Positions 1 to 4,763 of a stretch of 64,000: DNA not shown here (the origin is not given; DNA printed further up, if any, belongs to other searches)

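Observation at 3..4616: A trans-AT-like modular PKS with a tandem ACP doublet and a C-terminal membrane anchor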

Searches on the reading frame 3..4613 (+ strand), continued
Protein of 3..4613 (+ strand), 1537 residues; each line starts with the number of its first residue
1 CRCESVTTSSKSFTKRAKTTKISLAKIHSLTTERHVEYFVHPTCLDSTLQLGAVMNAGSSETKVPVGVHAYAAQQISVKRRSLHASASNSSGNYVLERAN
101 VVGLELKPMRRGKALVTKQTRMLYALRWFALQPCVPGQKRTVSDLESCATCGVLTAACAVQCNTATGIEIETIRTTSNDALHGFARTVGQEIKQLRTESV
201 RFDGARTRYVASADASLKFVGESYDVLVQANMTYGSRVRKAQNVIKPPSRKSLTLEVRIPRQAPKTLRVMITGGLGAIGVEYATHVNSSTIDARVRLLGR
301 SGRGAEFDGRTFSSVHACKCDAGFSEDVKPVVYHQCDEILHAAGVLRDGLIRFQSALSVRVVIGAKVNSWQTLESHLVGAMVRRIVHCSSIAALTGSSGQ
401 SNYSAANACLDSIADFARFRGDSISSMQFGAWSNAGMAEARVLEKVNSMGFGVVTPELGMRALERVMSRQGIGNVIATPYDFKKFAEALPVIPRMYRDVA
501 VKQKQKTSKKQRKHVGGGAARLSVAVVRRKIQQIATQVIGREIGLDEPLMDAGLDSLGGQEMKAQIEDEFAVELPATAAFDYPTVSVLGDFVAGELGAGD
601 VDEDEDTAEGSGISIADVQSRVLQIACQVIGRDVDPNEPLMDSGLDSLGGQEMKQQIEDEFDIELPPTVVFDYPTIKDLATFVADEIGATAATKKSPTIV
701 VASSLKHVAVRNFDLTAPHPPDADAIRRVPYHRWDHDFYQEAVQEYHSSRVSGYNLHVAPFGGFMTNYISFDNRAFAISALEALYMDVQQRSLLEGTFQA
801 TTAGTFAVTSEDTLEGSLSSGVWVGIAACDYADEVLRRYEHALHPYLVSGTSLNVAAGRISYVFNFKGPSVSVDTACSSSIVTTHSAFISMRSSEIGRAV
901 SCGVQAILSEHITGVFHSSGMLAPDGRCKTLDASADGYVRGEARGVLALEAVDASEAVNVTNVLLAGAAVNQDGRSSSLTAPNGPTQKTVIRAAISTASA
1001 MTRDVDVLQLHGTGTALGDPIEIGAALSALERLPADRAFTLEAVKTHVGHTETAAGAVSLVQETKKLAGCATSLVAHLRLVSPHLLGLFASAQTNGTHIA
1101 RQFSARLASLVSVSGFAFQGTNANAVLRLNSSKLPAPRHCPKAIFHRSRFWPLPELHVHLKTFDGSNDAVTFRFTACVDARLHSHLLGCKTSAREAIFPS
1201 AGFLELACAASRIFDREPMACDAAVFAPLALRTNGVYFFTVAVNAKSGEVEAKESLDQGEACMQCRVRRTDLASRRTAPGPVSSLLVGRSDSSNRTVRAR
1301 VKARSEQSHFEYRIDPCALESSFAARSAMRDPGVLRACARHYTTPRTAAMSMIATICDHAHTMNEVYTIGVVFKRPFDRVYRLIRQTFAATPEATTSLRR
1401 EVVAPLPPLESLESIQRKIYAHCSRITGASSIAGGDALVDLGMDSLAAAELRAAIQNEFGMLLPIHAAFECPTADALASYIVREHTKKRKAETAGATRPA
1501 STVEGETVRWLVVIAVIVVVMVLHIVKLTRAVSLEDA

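Call 7: find_encoding_contigs(protein=P0001, flank=10000, max_places=4)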
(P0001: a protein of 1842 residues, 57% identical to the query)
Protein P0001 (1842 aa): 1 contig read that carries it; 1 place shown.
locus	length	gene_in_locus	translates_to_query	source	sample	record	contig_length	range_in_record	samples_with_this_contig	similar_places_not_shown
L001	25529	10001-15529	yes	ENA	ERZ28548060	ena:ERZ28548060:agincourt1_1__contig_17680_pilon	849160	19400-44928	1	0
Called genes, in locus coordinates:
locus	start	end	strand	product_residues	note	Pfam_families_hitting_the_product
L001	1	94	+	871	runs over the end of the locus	PF25173:Beta-prop_WDR3_1st (faint), PF21289:EDC4_C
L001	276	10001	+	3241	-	PF00501:AMP-binding, PF13193:AMP-binding_C, PF00550:PP-binding, PF00109:ketoacyl-synt, PF02801:Ketoacyl-synt_C, PF08659:KR, PF00109:ketoacyl-synt, PF02801:Ketoacyl-synt_C, +7 more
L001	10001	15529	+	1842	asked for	PF02801:Ketoacyl-synt_C, PF21089:PKS_DH_N (faint), PF08659:KR, PF00550:PP-binding, PF00550:PP-binding, PF00109:ketoacyl-synt, PF02801:Ketoacyl-synt_C, PF00550:PP-binding, +1 more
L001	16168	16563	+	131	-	PF01281:Ribosomal_L9_N (faint), PF03948:Ribosomal_L9_C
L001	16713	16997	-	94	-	-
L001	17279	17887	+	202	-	-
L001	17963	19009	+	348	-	-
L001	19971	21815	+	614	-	PF13328:HD_4, PF04607:RelA_SpoT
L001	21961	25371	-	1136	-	PF02091:tRNA-synt_2e, PF02092:tRNA_synt_2f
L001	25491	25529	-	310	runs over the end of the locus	PF20670:DUF6816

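Call 16: search_protein_families(library=pfam, proteins=[L001:276-9998:+, P0001], max_evalue=0.01)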
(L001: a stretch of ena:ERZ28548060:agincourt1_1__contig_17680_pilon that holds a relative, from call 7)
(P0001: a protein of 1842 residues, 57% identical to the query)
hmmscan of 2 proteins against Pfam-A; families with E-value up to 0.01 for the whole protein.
L001:276-9998:+ (3241 aa): 11 families
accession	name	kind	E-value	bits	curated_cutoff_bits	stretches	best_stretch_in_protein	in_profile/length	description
PF00109.32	ketoacyl-synt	-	2.7e-113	378.2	20.8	3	3029-3240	29-243/252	Beta-ketoacyl synthase, N-terminal domain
PF00501.34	AMP-binding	-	6.3e-54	183.7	29.9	1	51-477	9-377/384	AMP-binding enzyme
PF08659.16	KR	-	1.6e-51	175.3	22.6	2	1513-1692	3-180/180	KR domain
PF02801.28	Ketoacyl-synt_C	-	7.5e-48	161.9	20.8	2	2100-2208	4-118/119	Beta-ketoacyl synthase, C-terminal domain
PF00550.31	PP-binding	-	5.1e-30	104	20.8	3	2927-2989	2-67/67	Phosphopantetheine attachment site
PF13193.12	AMP-binding_C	-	5.5e-15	56.5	24.5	1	523-598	1-76/76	AMP-binding enzyme C-terminal domain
PF21089.3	PKS_DH_N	-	3e-11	43.6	27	1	2283-2371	1-91/103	Polyketide synthase dehydratase domain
PF16197.11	KAsynt_C_assoc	-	4e-06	27.6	33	0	2228-2268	16-56/111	Ketoacyl-synthetase C-terminal extension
PF23297.2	ACP_SdgA_C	-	8.9e-06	26.2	27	0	2922-2996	9-86/95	Highly reducing polyketide synthase sdgA, C-terminal ACP domain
PF00106.31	adh_short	-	3.7e-05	23.7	26.6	0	1513-1673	3-162/195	short chain dehydrogenase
PF14765.12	PS-DH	-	0.0076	16.2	23.7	0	2416-2456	54-99/166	Polyketide synthase dehydratase N-terminal domain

P0001 (1842 aa): 7 families
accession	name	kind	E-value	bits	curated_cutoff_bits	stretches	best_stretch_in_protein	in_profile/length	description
PF02801.28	Ketoacyl-synt_C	-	7.7e-53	178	20.8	2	15-127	4-118/119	Beta-ketoacyl synthase, C-terminal domain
PF00109.32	ketoacyl-synt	-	1.7e-42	146.2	20.8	1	1045-1272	33-251/252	Beta-ketoacyl synthase, N-terminal domain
PF00550.31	PP-binding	-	1.6e-41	140.8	20.8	3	937-999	2-67/67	Phosphopantetheine attachment site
PF08659.16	KR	-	1.8e-27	96.9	22.6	1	583-748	3-179/180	KR domain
PF23297.2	ACP_SdgA_C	-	1e-08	35.6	27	0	947-1005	27-85/95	Highly reducing polyketide synthase sdgA, C-terminal ACP domain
PF21089.3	PKS_DH_N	-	4.3e-06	27.1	27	1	204-277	1-76/103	Polyketide synthase dehydratase domain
PF16197.11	KAsynt_C_assoc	-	0.00054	20.8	33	0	141-180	10-49/111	Ketoacyl-synthetase C-terminal extension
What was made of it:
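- L001 shows the same layout (call 16).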
